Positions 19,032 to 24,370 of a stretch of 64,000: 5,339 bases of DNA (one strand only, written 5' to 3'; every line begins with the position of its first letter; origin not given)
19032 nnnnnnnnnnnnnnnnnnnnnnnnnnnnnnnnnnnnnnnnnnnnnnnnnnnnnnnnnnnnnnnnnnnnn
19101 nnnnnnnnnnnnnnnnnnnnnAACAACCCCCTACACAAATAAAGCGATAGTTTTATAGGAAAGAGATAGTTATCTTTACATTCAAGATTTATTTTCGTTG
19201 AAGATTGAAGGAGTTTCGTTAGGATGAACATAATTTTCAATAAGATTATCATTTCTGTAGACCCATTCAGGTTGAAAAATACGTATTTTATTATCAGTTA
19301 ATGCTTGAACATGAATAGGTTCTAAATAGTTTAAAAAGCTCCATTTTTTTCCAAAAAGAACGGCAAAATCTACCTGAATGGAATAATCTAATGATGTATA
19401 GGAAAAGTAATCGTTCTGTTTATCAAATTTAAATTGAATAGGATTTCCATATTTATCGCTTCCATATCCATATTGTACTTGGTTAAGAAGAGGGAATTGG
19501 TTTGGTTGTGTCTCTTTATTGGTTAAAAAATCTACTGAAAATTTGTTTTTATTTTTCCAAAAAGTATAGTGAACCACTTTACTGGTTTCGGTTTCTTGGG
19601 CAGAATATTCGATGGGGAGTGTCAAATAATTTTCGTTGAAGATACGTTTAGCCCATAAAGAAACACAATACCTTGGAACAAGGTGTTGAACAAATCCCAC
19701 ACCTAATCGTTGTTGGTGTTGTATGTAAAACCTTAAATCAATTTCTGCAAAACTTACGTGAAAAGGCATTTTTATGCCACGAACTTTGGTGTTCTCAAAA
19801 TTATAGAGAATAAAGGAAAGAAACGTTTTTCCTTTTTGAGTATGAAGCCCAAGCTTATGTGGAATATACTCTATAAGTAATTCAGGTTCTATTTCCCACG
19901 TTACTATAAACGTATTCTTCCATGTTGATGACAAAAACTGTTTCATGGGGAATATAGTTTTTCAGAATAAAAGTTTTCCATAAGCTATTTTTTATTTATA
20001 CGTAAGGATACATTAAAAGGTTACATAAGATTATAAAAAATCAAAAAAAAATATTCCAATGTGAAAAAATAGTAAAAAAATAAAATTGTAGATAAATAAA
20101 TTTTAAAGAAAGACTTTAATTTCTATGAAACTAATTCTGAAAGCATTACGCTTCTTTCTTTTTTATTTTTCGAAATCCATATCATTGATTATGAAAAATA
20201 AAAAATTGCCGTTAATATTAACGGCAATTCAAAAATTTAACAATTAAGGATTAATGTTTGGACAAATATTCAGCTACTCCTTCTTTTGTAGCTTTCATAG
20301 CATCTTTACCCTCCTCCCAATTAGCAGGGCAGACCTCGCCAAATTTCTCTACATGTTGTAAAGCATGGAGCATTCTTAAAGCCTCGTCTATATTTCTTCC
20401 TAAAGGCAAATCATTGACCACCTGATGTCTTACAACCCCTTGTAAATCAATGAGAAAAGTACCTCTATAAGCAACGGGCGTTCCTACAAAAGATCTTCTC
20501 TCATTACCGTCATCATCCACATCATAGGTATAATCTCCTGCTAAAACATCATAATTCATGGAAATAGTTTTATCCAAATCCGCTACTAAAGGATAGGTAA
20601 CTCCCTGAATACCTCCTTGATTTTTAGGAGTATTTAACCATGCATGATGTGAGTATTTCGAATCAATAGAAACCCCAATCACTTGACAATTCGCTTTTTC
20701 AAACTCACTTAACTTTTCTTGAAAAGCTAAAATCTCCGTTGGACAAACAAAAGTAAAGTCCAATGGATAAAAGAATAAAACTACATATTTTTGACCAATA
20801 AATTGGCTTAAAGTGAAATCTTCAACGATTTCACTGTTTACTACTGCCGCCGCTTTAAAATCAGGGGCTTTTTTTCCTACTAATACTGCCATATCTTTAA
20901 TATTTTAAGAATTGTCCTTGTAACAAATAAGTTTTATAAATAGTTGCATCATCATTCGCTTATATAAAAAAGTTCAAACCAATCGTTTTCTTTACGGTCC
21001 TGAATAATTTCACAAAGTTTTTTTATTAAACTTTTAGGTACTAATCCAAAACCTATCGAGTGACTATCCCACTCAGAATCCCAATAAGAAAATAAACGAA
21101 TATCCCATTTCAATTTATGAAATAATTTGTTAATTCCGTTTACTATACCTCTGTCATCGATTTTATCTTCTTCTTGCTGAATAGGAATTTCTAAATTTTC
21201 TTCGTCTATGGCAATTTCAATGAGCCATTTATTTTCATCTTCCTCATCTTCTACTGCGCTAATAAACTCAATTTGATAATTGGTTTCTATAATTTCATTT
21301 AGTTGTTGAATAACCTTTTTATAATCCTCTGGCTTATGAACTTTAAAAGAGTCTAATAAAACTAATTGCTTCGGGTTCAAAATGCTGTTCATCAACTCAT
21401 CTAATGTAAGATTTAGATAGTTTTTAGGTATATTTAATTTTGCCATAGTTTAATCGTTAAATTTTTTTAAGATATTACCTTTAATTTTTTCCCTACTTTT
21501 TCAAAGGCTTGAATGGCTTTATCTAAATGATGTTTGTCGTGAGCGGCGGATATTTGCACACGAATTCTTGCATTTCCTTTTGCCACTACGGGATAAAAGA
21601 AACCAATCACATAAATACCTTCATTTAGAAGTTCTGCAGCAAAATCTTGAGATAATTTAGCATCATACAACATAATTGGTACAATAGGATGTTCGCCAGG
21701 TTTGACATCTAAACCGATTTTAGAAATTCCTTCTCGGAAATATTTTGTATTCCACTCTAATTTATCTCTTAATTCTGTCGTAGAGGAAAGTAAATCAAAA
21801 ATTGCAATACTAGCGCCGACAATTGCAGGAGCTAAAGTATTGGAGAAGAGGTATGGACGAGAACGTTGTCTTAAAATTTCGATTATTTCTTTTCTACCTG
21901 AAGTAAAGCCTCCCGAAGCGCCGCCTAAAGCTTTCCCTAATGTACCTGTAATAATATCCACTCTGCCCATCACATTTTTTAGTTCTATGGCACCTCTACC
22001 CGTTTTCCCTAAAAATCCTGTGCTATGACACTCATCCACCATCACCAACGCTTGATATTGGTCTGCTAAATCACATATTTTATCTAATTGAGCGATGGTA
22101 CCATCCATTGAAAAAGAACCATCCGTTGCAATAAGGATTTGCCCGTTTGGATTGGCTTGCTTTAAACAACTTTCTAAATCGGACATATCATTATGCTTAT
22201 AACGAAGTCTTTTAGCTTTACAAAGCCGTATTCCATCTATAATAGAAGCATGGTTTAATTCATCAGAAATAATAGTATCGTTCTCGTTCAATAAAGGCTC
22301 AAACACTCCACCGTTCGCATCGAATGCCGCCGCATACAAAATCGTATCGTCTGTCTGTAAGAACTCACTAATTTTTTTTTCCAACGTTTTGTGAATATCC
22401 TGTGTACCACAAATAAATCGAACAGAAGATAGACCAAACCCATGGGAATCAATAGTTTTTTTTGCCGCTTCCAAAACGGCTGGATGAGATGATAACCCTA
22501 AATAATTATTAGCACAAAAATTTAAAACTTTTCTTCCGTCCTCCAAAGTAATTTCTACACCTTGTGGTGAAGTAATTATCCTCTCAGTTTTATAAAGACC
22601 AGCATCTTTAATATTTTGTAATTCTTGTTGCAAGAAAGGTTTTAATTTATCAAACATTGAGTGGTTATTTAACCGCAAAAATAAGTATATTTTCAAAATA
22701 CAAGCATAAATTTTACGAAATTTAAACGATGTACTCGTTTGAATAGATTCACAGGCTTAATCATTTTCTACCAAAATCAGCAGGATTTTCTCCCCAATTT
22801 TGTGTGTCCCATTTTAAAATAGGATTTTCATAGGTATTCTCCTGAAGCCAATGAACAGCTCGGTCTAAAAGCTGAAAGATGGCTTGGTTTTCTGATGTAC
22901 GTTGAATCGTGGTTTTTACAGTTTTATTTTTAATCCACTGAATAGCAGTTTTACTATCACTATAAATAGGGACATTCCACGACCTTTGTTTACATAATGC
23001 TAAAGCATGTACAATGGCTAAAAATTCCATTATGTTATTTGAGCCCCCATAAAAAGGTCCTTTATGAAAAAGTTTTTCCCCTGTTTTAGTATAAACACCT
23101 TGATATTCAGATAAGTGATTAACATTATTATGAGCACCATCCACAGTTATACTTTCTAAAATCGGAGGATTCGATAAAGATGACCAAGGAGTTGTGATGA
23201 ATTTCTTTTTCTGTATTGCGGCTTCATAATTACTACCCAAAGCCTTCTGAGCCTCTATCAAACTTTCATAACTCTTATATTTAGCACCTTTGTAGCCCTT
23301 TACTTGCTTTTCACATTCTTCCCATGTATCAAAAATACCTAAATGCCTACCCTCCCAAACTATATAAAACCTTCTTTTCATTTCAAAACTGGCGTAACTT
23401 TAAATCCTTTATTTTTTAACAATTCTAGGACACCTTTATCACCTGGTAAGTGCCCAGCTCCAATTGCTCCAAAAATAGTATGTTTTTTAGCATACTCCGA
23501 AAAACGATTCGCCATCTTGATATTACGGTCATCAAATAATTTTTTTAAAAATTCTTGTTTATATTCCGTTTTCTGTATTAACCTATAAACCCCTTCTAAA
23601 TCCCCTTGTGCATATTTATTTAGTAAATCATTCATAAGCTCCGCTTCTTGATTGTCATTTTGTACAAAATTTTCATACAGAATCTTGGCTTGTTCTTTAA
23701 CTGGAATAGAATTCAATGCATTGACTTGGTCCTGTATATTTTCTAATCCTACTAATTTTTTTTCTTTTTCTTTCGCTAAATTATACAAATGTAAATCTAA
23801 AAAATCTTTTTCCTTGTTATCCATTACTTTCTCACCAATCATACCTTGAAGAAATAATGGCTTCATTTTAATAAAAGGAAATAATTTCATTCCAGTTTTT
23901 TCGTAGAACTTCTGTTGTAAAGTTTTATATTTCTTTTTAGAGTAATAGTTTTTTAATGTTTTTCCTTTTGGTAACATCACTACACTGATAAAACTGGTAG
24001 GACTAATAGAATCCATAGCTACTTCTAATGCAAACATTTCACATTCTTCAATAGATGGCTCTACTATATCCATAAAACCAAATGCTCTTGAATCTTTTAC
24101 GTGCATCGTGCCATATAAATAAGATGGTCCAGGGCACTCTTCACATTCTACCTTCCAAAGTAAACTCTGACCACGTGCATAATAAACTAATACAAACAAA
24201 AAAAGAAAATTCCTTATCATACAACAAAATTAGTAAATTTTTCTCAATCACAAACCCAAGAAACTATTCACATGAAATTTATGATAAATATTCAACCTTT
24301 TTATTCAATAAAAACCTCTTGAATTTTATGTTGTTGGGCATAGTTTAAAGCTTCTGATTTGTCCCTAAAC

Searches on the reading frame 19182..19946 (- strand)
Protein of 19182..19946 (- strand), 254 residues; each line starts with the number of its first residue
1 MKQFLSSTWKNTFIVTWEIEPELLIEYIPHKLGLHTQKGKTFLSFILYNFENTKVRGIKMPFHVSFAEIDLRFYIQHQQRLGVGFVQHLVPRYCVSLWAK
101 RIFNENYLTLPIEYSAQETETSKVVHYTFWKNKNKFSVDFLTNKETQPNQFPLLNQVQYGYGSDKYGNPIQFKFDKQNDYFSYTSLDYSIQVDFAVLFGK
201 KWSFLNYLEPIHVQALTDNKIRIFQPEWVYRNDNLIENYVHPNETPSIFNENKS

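Call 36: search_protein_families(library=pfam, proteins=[window:19182-19946:-], max_evalue=0.00001)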
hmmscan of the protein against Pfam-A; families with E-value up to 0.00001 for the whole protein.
window:19182-19946:- (254 aa): 1 family
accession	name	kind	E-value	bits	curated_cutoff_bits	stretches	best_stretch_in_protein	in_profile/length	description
PF09844.14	DUF2071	-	7.6e-25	88.2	27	1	8-144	3-137/212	Uncharacterized conserved protein (COG2071)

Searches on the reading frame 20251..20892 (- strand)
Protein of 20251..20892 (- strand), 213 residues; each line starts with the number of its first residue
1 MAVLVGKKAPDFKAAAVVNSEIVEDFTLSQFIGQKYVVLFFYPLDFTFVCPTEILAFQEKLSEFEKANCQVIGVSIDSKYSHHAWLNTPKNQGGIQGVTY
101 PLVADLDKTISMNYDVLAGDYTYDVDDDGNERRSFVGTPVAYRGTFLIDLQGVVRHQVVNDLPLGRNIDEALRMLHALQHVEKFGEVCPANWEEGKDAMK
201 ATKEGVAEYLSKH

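Call 36: search_protein_families(library=pfam, proteins=[window:20251-20892:-], max_evalue=0.00001)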
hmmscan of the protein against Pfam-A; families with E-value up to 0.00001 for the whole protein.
window:20251-20892:- (213 aa): 3 families
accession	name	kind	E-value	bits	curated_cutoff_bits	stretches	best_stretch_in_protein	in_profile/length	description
PF00578.27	AhpC-TSA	-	9.4e-36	122.9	26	1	5-156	1-123/124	AhpC/TSA family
PF10417.14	1-cysPrx_C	-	2.9e-14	53.2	21.1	1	177-212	1-41/41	C-terminal domain of 1-Cys peroxiredoxin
PF08534.16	Redoxin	-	8.2e-13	48.8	26.6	1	5-163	2-137/148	Redoxin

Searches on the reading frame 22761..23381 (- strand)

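Call 36: search_protein_families(library=pfam, proteins=[window:22761-23381:-], max_evalue=0.00001)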
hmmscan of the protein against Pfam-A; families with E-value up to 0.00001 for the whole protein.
window:22761-23381:- (206 aa): 2 families
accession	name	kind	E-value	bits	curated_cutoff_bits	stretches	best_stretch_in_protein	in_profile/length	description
PF01693.22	Cauli_VI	-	1.1e-18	67.6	21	1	5-46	2-43/44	Ribonuclease H1 N-terminal domain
PF00075.30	RNase_H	-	2.7e-07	31.3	25.8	1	80-172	8-105/141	RNase H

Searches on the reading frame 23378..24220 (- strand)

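Call 36: search_protein_families(library=pfam, proteins=[window:23378-24220:-], max_evalue=0.00001)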
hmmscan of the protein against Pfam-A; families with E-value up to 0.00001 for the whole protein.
window:23378-24220:- (280 aa): 1 family
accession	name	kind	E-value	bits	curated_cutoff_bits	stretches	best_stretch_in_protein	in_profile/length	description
PF01963.22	TraB_PrgY_gumN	-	3.2e-54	185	26.8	1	20-277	1-263/263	TraB/PrgY/gumN family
